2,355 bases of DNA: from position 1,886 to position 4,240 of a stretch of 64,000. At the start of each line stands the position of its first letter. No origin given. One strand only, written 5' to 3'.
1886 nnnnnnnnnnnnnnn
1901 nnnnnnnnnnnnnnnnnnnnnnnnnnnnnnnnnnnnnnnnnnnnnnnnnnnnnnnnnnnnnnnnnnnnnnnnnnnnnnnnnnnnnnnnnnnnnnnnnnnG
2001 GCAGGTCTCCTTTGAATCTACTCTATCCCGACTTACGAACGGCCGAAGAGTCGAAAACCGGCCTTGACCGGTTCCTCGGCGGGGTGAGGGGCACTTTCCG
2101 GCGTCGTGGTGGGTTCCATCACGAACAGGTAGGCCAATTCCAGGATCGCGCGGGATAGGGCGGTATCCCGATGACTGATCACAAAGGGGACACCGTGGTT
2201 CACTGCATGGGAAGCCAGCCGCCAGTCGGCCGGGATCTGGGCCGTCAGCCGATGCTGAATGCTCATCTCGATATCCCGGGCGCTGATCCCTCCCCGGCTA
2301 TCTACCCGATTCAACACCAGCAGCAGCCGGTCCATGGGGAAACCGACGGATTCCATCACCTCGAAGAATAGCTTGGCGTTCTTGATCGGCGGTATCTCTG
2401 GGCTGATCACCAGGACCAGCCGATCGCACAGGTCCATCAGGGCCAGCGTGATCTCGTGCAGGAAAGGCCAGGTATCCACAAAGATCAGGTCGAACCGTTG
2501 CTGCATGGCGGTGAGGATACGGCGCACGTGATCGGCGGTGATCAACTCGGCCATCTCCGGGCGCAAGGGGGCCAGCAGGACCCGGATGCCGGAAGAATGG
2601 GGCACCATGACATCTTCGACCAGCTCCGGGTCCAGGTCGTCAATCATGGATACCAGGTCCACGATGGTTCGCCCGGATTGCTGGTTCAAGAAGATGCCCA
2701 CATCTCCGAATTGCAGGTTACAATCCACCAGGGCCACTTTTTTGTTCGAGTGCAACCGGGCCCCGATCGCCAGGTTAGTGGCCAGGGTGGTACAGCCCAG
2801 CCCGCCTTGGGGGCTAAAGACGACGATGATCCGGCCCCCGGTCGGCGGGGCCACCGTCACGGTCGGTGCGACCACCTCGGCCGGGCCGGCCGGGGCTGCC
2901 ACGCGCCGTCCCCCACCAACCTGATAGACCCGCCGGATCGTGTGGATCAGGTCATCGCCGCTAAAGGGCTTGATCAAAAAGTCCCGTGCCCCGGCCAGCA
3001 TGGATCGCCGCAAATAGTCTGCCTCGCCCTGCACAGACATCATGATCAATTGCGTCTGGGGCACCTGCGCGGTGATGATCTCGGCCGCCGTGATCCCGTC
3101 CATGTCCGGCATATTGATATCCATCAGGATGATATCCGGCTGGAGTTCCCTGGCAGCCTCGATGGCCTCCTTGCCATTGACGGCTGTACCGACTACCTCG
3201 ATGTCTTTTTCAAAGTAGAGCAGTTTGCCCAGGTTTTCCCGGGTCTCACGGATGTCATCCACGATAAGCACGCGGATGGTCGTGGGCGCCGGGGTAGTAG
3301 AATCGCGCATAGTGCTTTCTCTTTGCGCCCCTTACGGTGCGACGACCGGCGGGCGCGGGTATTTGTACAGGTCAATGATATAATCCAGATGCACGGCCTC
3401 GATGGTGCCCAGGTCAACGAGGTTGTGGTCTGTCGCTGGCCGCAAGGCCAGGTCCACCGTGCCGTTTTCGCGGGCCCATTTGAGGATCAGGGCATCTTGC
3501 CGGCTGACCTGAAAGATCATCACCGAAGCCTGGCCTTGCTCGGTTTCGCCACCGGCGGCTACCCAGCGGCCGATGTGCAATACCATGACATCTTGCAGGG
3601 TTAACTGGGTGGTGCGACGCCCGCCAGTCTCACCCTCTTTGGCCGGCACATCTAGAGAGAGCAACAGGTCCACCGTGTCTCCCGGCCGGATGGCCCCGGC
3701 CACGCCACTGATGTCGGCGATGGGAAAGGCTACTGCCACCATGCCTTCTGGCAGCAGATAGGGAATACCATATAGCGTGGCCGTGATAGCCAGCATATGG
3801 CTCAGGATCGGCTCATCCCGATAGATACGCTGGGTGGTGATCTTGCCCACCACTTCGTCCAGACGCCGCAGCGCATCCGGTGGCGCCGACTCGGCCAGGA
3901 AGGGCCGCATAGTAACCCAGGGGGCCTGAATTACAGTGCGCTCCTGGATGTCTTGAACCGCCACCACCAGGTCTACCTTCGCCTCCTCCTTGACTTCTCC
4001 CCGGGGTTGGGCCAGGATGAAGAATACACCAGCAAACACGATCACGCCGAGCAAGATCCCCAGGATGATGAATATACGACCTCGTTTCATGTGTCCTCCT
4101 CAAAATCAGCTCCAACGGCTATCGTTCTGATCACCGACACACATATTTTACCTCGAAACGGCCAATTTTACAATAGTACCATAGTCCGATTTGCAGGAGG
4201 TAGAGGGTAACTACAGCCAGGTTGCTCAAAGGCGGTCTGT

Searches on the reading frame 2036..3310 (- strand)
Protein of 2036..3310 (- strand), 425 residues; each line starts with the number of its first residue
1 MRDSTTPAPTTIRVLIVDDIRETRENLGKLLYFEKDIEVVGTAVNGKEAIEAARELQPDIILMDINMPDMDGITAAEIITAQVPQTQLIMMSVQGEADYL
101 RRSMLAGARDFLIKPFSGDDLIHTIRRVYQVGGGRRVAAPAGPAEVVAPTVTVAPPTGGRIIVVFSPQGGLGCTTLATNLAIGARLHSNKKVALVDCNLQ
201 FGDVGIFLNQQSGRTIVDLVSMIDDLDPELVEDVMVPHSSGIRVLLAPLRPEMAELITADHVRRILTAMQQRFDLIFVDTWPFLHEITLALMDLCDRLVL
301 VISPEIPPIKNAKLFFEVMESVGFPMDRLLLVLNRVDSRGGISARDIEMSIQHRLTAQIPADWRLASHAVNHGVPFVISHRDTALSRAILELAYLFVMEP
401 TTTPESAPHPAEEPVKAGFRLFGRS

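Call 5: search_protein_families(library=pfam, proteins=[window:2036-3310:-], max_evalue=0.001)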
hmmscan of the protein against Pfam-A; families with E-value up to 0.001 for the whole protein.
window:2036-3310:- (425 aa): 4 families
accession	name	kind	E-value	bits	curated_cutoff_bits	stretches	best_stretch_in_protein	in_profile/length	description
PF00072.30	Response_reg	-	4.3e-28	98.1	30.2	1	14-125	1-110/111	Response regulator receiver domain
PF13614.12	AAA_31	-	5.8e-11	43.1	27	1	160-315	2-160/177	AAA domain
PF01656.29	CbiA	-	9.1e-07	29.3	25.4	1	162-366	1-116/125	CobQ/CobB/MinD/ParA nucleotide binding domain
PF10609.15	ParA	-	5.8e-05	23.1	27.1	0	160-213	4-56/246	NUBPL iron-transfer P-loop NTPase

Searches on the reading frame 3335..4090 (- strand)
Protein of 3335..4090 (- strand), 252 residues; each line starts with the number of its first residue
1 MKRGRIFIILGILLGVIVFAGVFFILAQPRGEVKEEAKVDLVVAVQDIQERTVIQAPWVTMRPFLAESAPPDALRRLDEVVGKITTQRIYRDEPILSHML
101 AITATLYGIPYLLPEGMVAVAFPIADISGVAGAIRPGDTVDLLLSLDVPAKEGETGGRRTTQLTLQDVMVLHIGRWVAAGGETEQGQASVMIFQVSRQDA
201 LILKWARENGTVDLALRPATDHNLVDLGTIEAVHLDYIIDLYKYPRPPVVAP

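Call 5: search_protein_families(library=pfam, proteins=[window:3335-4090:-], max_evalue=0.001)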
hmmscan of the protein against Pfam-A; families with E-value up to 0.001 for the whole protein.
window:3335-4090:- (252 aa): 3 families
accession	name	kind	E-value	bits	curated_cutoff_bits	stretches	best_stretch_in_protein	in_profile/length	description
PF16976.10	RcpC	-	2.2e-20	73.1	28.8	1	111-217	5-114/114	Flp pilus assembly protein RcpC/CpaB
PF08666.17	SAF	-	8.3e-08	33.1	21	1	41-100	3-62/63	SAF domain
PF13144.11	ChapFlgA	-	0.00067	20.1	23.8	0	40-101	2-61/122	Chaperone for flagella basal body P-ring formation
